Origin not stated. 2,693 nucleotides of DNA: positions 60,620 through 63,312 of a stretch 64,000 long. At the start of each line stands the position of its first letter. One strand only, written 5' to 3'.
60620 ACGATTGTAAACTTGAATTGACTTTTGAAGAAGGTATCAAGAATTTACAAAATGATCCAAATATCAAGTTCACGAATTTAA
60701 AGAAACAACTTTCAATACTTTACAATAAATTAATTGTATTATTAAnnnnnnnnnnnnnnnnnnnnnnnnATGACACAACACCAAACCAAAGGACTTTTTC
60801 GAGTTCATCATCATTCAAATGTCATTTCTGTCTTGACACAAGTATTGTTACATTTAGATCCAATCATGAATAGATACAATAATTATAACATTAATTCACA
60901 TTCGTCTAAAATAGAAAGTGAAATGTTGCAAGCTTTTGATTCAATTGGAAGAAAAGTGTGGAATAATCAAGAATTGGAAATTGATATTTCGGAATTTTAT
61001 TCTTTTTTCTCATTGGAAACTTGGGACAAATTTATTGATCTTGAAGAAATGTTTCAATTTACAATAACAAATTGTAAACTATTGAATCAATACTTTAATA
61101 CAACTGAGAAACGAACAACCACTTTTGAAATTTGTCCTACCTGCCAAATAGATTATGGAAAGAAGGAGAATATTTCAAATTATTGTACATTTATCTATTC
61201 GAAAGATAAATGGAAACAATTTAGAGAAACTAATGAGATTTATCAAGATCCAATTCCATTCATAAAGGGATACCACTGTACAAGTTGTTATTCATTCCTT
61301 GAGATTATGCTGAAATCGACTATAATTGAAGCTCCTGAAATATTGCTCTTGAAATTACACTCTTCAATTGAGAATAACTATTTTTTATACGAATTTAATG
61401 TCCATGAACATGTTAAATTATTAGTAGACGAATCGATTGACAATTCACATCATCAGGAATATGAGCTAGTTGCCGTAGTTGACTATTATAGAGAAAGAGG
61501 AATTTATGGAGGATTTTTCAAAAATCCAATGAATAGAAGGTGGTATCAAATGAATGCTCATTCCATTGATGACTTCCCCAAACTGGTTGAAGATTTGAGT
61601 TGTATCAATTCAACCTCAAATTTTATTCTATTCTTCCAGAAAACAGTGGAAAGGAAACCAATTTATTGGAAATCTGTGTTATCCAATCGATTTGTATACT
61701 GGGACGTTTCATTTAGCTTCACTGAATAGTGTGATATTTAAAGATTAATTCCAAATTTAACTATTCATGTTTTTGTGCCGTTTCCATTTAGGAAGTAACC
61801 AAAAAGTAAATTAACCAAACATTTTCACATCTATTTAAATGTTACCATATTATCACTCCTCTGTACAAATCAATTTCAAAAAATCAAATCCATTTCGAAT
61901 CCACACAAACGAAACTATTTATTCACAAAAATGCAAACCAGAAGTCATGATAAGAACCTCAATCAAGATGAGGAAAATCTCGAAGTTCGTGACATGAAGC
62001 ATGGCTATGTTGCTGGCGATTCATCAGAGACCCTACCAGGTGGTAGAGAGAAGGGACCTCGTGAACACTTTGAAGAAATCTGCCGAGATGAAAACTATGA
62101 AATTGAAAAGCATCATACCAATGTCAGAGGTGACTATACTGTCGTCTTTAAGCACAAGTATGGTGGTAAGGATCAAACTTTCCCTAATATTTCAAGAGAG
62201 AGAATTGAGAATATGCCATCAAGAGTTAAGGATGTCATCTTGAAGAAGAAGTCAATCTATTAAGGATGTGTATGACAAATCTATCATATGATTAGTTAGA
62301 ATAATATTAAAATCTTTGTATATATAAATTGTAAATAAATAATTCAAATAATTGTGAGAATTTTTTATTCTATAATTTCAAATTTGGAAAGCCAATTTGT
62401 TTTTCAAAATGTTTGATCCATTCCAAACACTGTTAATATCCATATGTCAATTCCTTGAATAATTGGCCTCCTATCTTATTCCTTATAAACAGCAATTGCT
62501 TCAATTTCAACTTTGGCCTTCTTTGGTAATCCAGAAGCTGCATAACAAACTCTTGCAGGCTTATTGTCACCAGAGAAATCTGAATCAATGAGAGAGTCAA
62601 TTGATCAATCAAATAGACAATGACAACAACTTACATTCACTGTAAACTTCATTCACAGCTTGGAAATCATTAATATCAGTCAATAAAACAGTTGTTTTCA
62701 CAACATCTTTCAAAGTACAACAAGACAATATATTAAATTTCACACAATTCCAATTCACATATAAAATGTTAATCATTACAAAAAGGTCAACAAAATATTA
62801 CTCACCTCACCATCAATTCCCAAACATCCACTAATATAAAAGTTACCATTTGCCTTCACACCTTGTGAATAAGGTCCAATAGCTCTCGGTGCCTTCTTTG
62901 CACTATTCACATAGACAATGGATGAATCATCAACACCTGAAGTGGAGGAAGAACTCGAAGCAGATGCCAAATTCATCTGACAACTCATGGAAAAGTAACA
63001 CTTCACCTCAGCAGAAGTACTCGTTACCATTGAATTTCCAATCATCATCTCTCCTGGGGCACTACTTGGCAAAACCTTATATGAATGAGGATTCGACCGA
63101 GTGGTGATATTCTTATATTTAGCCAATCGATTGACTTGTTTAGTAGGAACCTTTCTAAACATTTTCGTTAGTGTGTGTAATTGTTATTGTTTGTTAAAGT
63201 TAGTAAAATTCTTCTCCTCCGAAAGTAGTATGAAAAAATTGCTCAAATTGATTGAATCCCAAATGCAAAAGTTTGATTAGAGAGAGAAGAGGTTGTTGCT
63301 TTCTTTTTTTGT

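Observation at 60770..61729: USP-fold protein with both catalytic residues replaced (pseudo-deubiquitinase)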

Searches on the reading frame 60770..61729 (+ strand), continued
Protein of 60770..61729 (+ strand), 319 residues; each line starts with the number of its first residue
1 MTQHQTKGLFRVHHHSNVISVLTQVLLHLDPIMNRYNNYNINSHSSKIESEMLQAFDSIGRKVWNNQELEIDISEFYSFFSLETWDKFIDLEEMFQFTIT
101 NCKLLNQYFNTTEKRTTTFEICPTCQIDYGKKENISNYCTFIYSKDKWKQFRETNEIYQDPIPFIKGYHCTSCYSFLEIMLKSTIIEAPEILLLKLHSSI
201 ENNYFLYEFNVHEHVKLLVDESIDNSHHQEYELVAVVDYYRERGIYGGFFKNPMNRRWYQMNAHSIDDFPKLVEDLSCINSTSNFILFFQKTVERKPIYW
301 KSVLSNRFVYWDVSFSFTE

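Call 33: find_encoding_contigs(protein=P0007, flank=8000, max_places=2)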
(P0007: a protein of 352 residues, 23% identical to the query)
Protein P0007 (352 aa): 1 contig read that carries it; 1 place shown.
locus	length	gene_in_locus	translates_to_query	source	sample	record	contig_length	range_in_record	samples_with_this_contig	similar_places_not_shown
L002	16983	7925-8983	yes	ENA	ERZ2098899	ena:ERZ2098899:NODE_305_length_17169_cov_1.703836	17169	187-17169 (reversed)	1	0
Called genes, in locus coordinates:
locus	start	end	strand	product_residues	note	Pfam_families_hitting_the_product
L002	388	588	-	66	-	-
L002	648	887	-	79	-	-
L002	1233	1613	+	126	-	PF05694:SBP56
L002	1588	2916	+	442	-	PF05694:SBP56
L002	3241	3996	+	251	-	PF00227:Proteasome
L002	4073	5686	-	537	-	PF02886:LBP_BPI_CETP_C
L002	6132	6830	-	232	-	-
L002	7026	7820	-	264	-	-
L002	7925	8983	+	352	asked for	PF00443:UCH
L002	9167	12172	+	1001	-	-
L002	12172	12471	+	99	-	-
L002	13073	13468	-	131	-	-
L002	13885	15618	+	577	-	PF01494:FAD_binding_3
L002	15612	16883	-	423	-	PF13880:Acetyltransf_13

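Call 35: predict_structure(alignment_id=A4)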
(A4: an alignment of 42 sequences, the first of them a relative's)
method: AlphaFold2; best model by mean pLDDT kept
length: 319 residues; sequences in the alignment: 42
mean_pLDDT: 60.8   pTM: 0.59
mean pLDDT of the five models: 60.8, 60.1, 56.4, 54.1, 51.3
residues with pLDDT >= 90: 2; 70-90: 86; 50-70: 160; < 50: 71
segments of 3 or more residues with pLDDT < 50: 1-4, 111-114, 135-140, 199-227, 295-319
pLDDT, mean of each block of 10 residues (from residue 1): 50 61 75 66 54 63 63 65 58 68 62 54 81 49 64 66 61 77 64 65 29 28 50 81 73 82 68 74 73 54 36 29
secondary structure, 60 per line:
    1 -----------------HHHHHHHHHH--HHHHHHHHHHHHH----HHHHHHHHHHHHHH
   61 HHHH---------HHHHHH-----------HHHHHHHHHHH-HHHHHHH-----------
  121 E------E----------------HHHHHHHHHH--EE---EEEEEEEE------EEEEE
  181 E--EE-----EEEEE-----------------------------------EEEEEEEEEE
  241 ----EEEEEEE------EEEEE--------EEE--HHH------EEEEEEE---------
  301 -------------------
elements in order: H18-27 H30-42 H47-64 H74-79 H91-101 H103-109 H145-154 E162-169 E176-181 E191-195 E231-240 E245-251 E258-262 E271-273 E285-291

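Call 38: fold_search(model_id=the predicted structure, library=pdb)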
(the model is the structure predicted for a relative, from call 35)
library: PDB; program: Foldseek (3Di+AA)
matches with E <= 10: 396; with E <= 0.001: 110
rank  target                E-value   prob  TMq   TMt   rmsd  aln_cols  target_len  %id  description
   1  6ml1_B                9.2e-09  1.00  0.48  0.48  11.7       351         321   16  Structure of the USP15 deubiquitinase domain in complex with an affinity-matured inhibitory Ubv (released 2019-01-23)
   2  6ml1_A                1.3e-08  1.00  0.46  0.47  11.7       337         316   15  Structure of the USP15 deubiquitinase domain in complex with an affinity-matured inhibitory Ubv (released 2019-01-23)
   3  2ibi_A                1.5e-08  1.00  0.47  0.45   9.5       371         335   14  Covalent Ubiquitin-USP2 Complex (released 2006-10-24)
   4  4wa6_A                2.4e-08  1.00  0.38  0.29  12.5       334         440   17  Structure of yeast SAGA DUBm with Sgf73 N59D mutant at 2.36 angstroms resolution (released 2015-03-04)
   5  6cpm_D                3.1e-08  1.00  0.49  0.47   9.5       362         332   16  Structure of the USP15 deubiquitinase domain in complex with a third-generation inhibitory Ubv (released 2019-01-23)
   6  2y6e_C                3.5e-08  1.00  0.46  0.45  10.7       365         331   14  Structure of the D1D2 domain of USP4, the conserved catalytic domain (released 2011-04-06)
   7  3nhe_A                3.5e-08  1.00  0.45  0.43  11.0       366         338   14  High Resolution Structure (1.26A) of USP2a in Complex with Ubiquitin (released 2010-06-30)
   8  6cpm_C                3.9e-08  1.00  0.51  0.48   9.2       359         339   16  Structure of the USP15 deubiquitinase domain in complex with a third-generation inhibitory Ubv (released 2019-01-23)
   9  2y6e_A                4.7e-08  1.00  0.48  0.45   9.5       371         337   14  Structure of the D1D2 domain of USP4, the conserved catalytic domain (released 2011-04-06)
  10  5xve_A                4.7e-08  1.00  0.45  0.43  12.7       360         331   14  Crystal structure of human USP2 C276S mutant in complex with ubiquitin (released 2018-02-28)
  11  8itp_D                6.3e-08  1.00  0.45  0.42  12.1       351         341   13  Crystal structure of USP47 catalytic domain complex with ubiquitin (released 2024-03-27)
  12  8xpn_A                8.1e-08  1.00  0.47  0.45  10.2       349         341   15  The Crystal Structure of USP8 from Biortus. (released 2024-03-06)
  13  3mhs_A                8.6e-08  1.00  0.45  0.33  12.3       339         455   16  Structure of the SAGA Ubp8/Sgf11/Sus1/Sgf73 DUB module bound to ubiquitin aldehyde (released 2010-04-21)
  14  2y6e_D                9.1e-08  1.00  0.49  0.48   9.4       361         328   16  Structure of the D1D2 domain of USP4, the conserved catalytic domain (released 2011-04-06)
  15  5xu8_A                9.7e-08  1.00  0.44  0.43  10.7       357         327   15  Crystal structure of human USP2 in complex with ubiquitin and 6-thioguanine (released 2018-02-28)
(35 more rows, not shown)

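Call 44: list_cluster_members(proteins=[P0001, P0007])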
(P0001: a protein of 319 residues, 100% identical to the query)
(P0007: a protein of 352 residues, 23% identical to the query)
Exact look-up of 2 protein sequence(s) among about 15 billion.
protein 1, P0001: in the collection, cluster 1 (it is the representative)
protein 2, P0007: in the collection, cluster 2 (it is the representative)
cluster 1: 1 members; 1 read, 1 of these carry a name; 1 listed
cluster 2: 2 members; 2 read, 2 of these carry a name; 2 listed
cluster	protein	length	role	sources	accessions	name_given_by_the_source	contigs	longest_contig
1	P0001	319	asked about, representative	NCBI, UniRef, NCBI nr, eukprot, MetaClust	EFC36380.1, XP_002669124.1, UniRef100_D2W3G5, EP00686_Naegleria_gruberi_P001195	predicted protein [Naegleria gruberi] | Predicted protein n=1 Tax=Naegleria gruberi TaxID=5762 RepID=D2W3G5_NAEGR | uncharacterized protein NAEGRDRAFT_75936 [Naegleria gruberi]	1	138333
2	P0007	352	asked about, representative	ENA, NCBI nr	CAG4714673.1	unnamed protein product [Naegleria fowleri]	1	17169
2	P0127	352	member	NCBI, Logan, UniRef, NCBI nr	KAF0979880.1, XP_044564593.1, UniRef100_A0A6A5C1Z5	hypothetical protein FDP41_001033 [Naegleria fowleri] | USP domain-containing protein n=1 Tax=Naegleria fowleri TaxID=5763 RepID=A0A6A5C1Z5_NAEFO | uncharacterized protein FDP41_001033 [Naegleria fowleri]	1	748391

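Call 61: find_related_loci(query=A2, collection=metagenome_contigs, flank=3000)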
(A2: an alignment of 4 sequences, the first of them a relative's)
Query A2 (319 aa) in metagenome_contigs; peptide patterns used: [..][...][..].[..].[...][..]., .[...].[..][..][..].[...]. (x = any residue, [..] = any of these).
192 stretches matched a pattern; 1 encode a relative of the query (tblastn E <= 1e-3); 1 distinct loci.
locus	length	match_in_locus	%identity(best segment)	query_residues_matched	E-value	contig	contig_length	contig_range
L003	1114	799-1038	31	165-238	2e-8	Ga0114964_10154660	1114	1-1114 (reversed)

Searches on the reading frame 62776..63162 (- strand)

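Call 45: search_protein_families(library=pfam, proteins=[window:62776-63162:-], max_evalue=0.001)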
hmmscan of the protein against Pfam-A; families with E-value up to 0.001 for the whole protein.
window:62776-63162:- (128 aa): 1 family
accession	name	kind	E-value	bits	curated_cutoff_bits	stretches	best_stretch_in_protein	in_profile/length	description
PF01042.26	Ribonuc_L-PSP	-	8.9e-05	22.9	27.3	1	89-118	2-31/121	Endoribonuclease L-PSP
